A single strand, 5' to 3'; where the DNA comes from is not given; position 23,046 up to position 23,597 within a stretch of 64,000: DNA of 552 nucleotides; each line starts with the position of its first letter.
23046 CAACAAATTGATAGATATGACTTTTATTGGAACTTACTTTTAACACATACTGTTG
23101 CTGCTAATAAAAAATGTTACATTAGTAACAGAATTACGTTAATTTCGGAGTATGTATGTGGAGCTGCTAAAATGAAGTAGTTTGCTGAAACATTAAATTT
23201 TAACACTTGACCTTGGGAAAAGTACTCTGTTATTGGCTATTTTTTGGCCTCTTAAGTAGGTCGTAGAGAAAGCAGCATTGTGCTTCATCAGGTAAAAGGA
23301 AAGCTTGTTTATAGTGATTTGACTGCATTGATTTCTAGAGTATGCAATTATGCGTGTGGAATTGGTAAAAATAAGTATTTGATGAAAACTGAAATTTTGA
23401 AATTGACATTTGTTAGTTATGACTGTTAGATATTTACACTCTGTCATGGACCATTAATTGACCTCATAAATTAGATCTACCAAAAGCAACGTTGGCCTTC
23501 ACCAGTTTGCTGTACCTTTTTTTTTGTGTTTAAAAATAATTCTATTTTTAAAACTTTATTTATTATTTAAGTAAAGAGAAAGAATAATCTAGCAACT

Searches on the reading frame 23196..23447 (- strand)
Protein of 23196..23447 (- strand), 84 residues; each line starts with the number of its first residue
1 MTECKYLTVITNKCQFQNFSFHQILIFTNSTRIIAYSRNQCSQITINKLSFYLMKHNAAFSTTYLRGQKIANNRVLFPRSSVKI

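Call 64: search_protein_families(library=pfam, proteins=[window:23196-23447:-], max_evalue=0.05)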
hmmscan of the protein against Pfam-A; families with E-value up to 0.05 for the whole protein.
window:23196-23447:- (84 aa): 1 family
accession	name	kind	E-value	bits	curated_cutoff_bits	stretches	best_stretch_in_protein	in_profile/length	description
PF00539.23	Tat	-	0.023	15.3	22.5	1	8-41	19-52/64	Transactivating regulatory protein (Tat)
